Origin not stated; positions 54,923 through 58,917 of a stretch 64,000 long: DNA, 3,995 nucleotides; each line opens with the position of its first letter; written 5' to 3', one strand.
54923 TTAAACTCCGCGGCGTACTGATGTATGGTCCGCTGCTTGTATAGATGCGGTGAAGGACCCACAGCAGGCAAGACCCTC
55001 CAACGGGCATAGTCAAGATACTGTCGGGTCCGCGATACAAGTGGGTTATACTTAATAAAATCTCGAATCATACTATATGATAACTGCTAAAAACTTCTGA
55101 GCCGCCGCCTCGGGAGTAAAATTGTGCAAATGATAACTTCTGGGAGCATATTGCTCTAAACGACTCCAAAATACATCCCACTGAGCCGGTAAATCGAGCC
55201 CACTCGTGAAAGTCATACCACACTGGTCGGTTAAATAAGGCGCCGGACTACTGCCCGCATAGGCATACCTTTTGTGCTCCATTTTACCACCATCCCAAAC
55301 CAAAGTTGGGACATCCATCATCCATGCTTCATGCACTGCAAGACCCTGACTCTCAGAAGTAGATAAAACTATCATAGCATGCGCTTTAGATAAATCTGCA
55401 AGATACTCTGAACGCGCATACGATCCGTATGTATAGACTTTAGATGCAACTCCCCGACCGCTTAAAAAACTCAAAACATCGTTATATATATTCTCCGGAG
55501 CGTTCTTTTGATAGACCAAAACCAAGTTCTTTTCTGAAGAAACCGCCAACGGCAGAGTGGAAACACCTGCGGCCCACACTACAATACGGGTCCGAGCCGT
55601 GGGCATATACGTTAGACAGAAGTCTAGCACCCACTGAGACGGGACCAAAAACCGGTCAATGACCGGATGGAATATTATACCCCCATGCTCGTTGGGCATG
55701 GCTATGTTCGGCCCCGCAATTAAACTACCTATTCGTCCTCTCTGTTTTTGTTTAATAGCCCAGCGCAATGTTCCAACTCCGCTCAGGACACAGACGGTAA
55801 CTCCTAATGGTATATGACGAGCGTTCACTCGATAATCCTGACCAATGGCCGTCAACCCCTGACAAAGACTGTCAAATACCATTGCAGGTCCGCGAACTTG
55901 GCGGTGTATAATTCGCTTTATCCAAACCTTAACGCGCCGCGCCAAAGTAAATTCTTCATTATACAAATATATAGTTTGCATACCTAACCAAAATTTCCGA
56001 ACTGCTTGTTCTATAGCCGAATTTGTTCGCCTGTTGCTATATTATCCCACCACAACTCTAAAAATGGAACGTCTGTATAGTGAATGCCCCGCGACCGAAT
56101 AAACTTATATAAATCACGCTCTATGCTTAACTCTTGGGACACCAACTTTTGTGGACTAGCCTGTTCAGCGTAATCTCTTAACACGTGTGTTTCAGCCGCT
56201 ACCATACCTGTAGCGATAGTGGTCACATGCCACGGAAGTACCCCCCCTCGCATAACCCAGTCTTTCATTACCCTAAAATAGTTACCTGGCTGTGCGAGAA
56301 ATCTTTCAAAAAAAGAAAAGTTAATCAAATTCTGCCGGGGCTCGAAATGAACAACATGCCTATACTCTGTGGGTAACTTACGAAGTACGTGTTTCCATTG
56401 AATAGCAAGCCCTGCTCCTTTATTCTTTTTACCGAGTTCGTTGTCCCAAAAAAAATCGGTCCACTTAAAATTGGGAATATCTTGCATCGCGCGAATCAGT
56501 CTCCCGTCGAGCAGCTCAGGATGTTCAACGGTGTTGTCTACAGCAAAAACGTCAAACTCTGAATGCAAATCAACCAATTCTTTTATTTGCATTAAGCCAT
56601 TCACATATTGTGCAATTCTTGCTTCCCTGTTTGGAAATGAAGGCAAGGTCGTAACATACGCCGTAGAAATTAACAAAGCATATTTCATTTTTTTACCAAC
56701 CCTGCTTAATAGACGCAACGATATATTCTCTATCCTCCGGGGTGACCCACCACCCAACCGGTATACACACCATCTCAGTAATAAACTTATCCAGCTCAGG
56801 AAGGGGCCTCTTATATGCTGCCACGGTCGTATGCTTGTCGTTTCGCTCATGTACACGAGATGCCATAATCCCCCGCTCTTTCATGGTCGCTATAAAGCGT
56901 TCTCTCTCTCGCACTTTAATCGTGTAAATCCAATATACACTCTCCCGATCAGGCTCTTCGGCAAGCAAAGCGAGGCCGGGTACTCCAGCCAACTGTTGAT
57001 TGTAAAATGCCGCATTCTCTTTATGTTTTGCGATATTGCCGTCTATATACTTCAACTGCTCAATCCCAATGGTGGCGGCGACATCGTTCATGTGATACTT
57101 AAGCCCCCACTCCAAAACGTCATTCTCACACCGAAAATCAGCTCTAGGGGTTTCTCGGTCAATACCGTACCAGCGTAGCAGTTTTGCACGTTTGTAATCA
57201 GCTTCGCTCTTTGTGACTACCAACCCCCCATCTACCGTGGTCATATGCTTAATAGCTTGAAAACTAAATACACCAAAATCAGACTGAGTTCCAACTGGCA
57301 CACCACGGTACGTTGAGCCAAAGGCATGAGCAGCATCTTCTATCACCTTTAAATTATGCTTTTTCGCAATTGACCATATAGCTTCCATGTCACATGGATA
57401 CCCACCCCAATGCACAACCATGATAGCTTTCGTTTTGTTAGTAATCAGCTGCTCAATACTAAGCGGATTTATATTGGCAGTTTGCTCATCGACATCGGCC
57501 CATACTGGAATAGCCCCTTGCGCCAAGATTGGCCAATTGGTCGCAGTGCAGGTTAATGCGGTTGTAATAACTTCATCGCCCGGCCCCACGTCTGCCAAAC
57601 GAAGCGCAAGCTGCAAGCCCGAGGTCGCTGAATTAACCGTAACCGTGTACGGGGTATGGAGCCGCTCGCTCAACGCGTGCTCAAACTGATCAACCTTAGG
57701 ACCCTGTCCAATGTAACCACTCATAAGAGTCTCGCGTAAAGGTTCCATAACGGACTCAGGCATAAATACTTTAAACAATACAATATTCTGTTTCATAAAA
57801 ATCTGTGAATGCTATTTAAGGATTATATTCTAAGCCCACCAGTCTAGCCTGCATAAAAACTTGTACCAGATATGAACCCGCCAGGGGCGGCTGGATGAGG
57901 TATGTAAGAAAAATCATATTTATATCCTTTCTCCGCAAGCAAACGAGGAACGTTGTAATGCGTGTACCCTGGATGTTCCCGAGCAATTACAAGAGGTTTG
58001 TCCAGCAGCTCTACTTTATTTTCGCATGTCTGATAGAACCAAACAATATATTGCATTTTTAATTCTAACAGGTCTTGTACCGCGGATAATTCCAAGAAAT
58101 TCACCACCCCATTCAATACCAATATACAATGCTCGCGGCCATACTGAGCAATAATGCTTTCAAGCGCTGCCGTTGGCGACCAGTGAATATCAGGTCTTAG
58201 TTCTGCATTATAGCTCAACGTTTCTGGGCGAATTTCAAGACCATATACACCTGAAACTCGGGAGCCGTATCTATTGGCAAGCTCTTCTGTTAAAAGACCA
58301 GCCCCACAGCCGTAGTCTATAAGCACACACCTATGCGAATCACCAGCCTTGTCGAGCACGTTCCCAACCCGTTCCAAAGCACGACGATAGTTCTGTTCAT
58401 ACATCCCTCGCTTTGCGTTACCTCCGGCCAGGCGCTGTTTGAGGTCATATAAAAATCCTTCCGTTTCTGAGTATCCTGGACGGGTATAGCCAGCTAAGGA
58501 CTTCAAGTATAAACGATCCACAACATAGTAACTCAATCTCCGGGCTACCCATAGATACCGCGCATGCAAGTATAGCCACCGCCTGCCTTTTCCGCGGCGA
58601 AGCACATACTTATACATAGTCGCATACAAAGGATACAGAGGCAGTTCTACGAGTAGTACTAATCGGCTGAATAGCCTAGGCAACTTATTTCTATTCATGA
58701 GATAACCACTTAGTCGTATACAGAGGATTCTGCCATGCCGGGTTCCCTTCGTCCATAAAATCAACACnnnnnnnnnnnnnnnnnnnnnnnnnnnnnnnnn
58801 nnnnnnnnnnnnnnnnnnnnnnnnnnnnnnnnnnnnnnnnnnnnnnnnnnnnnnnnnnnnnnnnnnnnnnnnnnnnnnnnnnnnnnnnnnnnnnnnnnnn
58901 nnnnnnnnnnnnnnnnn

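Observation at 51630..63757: Twelve-gene glycan island with four methyltransferases and PseB/PseC-like amino-deoxy-sugar enzymes, co-directional with and running into the type IV pilus operon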

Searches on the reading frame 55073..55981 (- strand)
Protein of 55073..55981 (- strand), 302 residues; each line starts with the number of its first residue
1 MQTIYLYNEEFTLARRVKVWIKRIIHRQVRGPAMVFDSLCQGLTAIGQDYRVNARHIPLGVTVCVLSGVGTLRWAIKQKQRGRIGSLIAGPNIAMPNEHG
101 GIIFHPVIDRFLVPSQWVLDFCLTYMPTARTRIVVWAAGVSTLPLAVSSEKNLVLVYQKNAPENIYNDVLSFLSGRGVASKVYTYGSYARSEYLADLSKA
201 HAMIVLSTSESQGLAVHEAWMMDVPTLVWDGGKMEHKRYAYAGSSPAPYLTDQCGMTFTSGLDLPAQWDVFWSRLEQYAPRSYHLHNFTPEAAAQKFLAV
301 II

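Call 3: search_protein_families(library=pfam, proteins=[window:55073-55981:-], max_evalue=0.01)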
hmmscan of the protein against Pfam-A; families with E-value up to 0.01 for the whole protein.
window:55073-55981:- (302 aa): 1 family
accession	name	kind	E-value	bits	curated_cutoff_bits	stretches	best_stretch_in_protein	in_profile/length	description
PF20706.3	GT4-conflict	-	0.0052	16.2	26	1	189-228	271-310/385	Family 4 Glycosyltransferase in conflict systems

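Call 6: search_protein_families(library=ncbifam, proteins=[window:55073-55981:-], max_evalue=0.01)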
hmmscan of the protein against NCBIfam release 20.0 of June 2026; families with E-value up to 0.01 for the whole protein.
window:55073-55981:- (302 aa): 2 families
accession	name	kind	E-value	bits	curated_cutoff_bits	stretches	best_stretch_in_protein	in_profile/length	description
NF041876.1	EPS_EpsE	equivalog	9e-05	21.9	400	1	172-232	268-328/389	exopolysaccharide biosynthesis GT4 family glycosyltransferase EpsE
TIGR03999.1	thiol_BshA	equivalog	0.0068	15.4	273.7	1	151-232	228-305/375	N-acetyl-alpha-D-glucosaminyl L-malate synthase BshA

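Call 58: search_solved_structures(query=window:55073-55981:-, max_evalue=1)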
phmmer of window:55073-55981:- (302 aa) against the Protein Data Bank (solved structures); distinct sequences matched with E-value up to 1: 0.

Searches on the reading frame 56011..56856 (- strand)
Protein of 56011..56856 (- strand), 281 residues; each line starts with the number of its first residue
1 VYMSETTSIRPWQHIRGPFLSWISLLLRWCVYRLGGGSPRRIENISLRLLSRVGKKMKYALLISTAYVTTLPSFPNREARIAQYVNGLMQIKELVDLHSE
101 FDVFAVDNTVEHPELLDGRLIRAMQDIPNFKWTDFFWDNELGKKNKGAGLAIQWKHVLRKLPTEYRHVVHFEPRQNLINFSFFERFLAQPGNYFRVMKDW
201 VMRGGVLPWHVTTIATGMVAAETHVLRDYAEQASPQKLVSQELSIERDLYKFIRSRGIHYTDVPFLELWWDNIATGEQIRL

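Call 3: search_protein_families(library=pfam, proteins=[window:56011-56856:-], max_evalue=0.01)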
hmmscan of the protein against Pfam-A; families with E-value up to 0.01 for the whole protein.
window:56011-56856:- (281 aa): 0 families

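Call 6: search_protein_families(library=ncbifam, proteins=[window:56011-56856:-], max_evalue=0.01)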
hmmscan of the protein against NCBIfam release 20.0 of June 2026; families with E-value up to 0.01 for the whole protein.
window:56011-56856:- (281 aa): 0 families

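Call 57: search_solved_structures(query=window:56011-56688:-, max_evalue=1)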
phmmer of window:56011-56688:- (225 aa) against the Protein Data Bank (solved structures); distinct sequences matched with E-value up to 1: 0.

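Call 71: search_protein_representatives(protein=window:56011-56688:-)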
Query: 225 residues. Proteins with E-value up to 0.001 (for the whole library): 170; up to 1e-10: 77; up to 1e-30: 10. The best 150 are listed.
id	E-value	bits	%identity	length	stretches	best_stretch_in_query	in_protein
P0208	5.0e-124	428.9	83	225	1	1-225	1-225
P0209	1.3e-52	195.2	44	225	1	1-224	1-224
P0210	1.5e-47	178.7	39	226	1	2-219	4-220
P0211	8.2e-41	156.7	42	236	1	1-219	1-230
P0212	3.2e-40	154.7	42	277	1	2-178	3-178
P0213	4.4e-39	151.0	41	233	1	1-216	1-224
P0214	1.8e-38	149.0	38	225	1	1-216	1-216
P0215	1.7e-34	136.0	41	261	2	1-174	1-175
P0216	1.2e-31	126.7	34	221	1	1-218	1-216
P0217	9.4e-31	123.7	36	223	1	2-217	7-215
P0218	3.0e-30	122.1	36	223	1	4-215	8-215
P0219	2.3e-29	119.2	31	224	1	4-216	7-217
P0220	2.0e-28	116.1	34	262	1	3-211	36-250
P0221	3.9e-27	111.9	35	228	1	4-216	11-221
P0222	1.2e-23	100.5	32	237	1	2-216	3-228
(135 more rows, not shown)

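Call 73: search_solved_structures(query=A5, max_evalue=10)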
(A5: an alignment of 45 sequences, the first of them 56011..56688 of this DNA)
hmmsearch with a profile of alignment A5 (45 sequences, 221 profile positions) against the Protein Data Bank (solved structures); distinct sequences matched with E-value up to 10: 3.
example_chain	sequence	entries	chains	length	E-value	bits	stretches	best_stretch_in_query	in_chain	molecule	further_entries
6v47_A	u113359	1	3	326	0.098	15.2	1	45-115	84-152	Hemagglutinin HA1 chain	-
2gv5_C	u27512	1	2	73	0.1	15.1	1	148-199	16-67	Sfi1p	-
9c0x_A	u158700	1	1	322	0.44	13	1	52-115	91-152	Hemagglutinin HA1 subunit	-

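Call 74: search_protein_families(library=pfam, alignment_id=A5, max_evalue=0.5)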
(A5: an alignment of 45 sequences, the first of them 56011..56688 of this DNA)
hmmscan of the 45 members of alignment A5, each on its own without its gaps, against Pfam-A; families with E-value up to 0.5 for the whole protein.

A. member 1, window:56011-56688:- (225 aa): 0 families

B. families by the number of members that match (of 45 scanned): 21 families
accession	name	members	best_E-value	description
PF12873.12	DUF3825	2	0.067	Domain of unknown function (DUF3825)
PF08389.18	Xpo1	1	0.0037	Exportin 1-like protein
PF00248.27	Aldo_ket_red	1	0.0041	Aldo/keto reductase family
PF25007.1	DYH2-5-8_CC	1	0.0054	Dynein axonemal heavy chain 2/5/8 coiled-coil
PF13208.11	TerB_N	1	0.016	TerB N-terminal domain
PF00535.33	Glycos_transf_2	1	0.022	Glycosyl transferase family 2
PF17013.11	Acetyltransf_15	1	0.024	Putative acetyl-transferase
PF07761.17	DUF1617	1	0.025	Protein of unknown function (DUF1617)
PF22642.1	MinC_N_1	1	0.037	Cell-division inhibitor MinC, N-terminal domain-like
PF08650.15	DASH_Dad4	1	0.045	DASH complex subunit Dad4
PF24676.1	DUF7656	1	0.049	Domain of unknown function (DUF7656)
PF14724.11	mit_SMPDase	1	0.061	Mitochondrial-associated sphingomyelin phosphodiesterase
PF18557.6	NepR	1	0.065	Anti-sigma factor NepR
PF18460.6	HetR_C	1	0.082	Heterocyst differentiation regulator C-terminal Hood domain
PF22127.1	NtdA_N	1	0.082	NTD biosynthesis operon protein NtdA, N-terminal domain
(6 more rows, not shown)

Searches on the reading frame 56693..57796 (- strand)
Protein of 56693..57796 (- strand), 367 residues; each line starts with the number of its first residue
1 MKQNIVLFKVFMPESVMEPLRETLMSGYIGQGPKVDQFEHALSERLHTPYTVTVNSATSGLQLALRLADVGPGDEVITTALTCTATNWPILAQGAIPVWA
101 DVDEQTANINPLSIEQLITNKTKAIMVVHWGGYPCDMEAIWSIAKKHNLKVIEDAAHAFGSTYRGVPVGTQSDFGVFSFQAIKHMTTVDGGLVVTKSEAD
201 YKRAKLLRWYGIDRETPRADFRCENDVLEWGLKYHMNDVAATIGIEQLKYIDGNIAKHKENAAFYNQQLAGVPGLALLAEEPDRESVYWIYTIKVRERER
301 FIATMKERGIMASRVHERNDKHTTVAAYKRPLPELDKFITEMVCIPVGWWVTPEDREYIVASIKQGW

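Call 3: search_protein_families(library=pfam, proteins=[window:56693-57796:-], max_evalue=0.01)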
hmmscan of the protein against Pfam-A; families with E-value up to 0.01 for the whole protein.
window:56693-57796:- (367 aa): 4 families
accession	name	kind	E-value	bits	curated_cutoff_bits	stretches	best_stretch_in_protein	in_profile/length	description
PF01041.23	DegT_DnrJ_EryC1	-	3.9e-97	326.2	19.8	1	16-363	7-359/360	DegT/DnrJ/EryC1/StrS aminotransferase family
PF00266.25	Aminotran_5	-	1.8e-05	24.3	21.5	1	51-180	64-200/371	Aminotransferase class-V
PF01212.27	Beta_elim_lyase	-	0.00052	19.9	27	1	30-250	29-215/288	Beta-eliminating lyase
PF01053.26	Cys_Met_Meta_PP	-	0.009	15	27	0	33-206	52-224/381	Cys/Met metabolism PLP-dependent enzyme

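Call 6: search_protein_families(library=ncbifam, proteins=[window:56693-57796:-], max_evalue=0.01)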
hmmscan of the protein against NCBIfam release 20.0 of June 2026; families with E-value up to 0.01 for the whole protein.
window:56693-57796:- (367 aa): 20 families
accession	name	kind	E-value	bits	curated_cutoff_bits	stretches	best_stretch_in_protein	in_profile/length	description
TIGR03588.1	PseC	equivalog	2.3e-75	253.9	423.5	1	19-364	16-377/380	UDP-4-amino-4,6-dideoxy-N-acetyl-beta-L-altrosamine transaminase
NF008658.2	PRK11658.1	equivalog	1.1e-64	218.5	631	1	12-363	12-373/379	UDP-4-amino-4-deoxy-L-arabinose aminotransferase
TIGR04181.1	NHT_00031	hypoth_equivalog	1.5e-63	214.9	420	1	15-347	11-358/359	LegC family aminotransferase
NF008687.0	PRK11706.1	equivalog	5e-55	186.8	375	1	28-315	26-319/375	dTDP-4-amino-4,6-dideoxygalactose transaminase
TIGR04427.1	PLP_DesI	equivalog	1.3e-46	159.5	650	1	30-355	49-371/390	dTDP-4-dehydro-6-deoxyglucose aminotransferase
TIGR02379.1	ECA_wecE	subfamily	1.3e-45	155.8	434.85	1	29-313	27-318/376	dTDP-4-amino-4,6-dideoxy-D-glucose transaminase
NF011936.0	PRK15407.1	equivalog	1.8e-45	155.4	423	2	17-213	49-253/440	lipopolysaccharide biosynthesis protein RfbH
NF005816.0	PRK07682.1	equivalog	2.1e-06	26.6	620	1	51-158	94-206/390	aminotransferase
NF004975.0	PRK06348.1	equivalog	4.5e-05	22.6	549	1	52-155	93-202/384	pyridoxal phosphate-dependent aminotransferase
TIGR01976.1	am_tr_V_VC1184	hypoth_equivalog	4.6e-05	22.9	352.35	1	69-158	102-198/401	cysteine desulfurase-like protein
NF006096.0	PRK08248.1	equivalog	7e-05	21.6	726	1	106-204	134-234/431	homocysteine synthase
NF004650.0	PRK05994.1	equivalog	0.0001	21.2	667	1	99-203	132-232/427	O-acetylhomoserine aminocarboxypropyltransferase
NF005817.0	PRK07683.1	equivalog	0.00013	20.8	575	1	52-129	93-169/387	aminotransferase A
NF040779.1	Sec_lyase_SclA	exception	0.0007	18.6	525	1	54-194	67-211/378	selenocysteine lyase SclA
TIGR01977.1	am_tr_V_EF2568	hypoth_equivalog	0.00098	18.2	377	1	54-160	68-179/376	cysteine desulfurase family protein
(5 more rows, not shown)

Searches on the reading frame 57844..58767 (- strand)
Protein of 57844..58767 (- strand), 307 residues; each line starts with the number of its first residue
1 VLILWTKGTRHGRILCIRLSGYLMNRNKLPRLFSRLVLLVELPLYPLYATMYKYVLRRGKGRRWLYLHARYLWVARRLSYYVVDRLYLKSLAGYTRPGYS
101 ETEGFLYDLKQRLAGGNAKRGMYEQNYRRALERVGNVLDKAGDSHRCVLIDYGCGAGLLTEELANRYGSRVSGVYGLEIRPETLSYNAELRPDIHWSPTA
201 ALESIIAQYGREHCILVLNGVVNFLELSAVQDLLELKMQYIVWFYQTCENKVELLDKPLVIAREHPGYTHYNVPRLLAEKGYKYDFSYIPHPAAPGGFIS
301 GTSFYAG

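Call 3: search_protein_families(library=pfam, proteins=[window:57844-58767:-], max_evalue=0.01)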
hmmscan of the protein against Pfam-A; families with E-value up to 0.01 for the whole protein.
window:57844-58767:- (307 aa): 3 families
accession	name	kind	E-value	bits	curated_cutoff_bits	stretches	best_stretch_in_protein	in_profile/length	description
PF13847.12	Methyltransf_31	-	0.00018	21.7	27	1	146-189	4-46/145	Methyltransferase domain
PF13649.12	Methyltransf_25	-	0.0025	18.9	27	1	150-195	2-49/97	Methyltransferase domain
PF13679.12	Methyltransf_32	-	0.0026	18.2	27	1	130-197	9-80/143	Methyltransferase domain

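Call 6: search_protein_families(library=ncbifam, proteins=[window:57844-58767:-], max_evalue=0.01)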
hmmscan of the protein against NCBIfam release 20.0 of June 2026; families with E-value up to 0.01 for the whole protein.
window:57844-58767:- (307 aa): 4 families
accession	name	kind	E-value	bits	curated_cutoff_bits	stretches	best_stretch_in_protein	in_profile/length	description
NF008300.0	PRK11088.1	equivalog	2e-05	24.2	303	1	118-201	57-142/272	23S rRNA (guanine(745)-N(1))-methyltransferase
TIGR02021.1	BchM-ChlM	equivalog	0.0018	17.8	158.9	1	148-174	57-82/218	magnesium protoporphyrin IX methyltransferase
NF000337.1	erm_SHROVE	exception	0.0034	16.7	320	1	120-169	3-52/248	ErmE/ErmH/ErmO/ErmR family 23S rRNA (adenine(2058)-N(6))-methyltransferase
TIGR01983.1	UbiG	equivalog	0.0065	15.8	102.95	1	145-174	49-77/228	bifunctional 2-polyprenyl-6-hydroxyphenol methylase/3-demethylubiquinol 3-O-methyltransferase UbiG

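Call 56: search_solved_structures(query=window:57844-58698:-, max_evalue=1)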
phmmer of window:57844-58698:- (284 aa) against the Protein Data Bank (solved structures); distinct sequences matched with E-value up to 1: 7.
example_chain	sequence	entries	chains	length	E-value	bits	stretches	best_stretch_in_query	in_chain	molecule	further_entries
4kdr_A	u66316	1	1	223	0.057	16.1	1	104-151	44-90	3-demethylubiquinone-9 3-methyltransferase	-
5dpm_A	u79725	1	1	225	0.058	16.1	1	104-151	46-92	Ubiquinone biosynthesis O-methyltransferase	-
4kdc_A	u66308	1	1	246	0.07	15.8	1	104-151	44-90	3-demethylubiquinone-9 3-methyltransferase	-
3htx_A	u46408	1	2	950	0.24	14.1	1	109-166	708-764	HEN1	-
9k2f_B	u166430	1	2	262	0.31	13.7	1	125-171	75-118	CyaF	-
5z9o_A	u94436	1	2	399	0.59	12.8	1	108-152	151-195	Cyclopropane-fatty-acyl-phospholipid synthase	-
1f38_A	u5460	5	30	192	0.71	12.5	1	123-163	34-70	PRECORRIN-8W DECARBOXYLASE | Precorrin-6y methyltransferase/putative decarboxylase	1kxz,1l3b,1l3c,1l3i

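Call 108: search_protein_families(library=pfam, proteins=[window:57844-58698:-], max_evalue=0.01)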
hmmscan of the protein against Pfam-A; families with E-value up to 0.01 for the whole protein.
window:57844-58698:- (284 aa): 3 families
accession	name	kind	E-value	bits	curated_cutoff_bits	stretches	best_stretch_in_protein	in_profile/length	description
PF13847.12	Methyltransf_31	-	0.00016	21.8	27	1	123-166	4-46/145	Methyltransferase domain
PF13649.12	Methyltransf_25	-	0.0022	19.1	27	1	127-173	2-50/97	Methyltransferase domain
PF13679.12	Methyltransf_32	-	0.0023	18.3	27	1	107-174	9-80/143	Methyltransferase domain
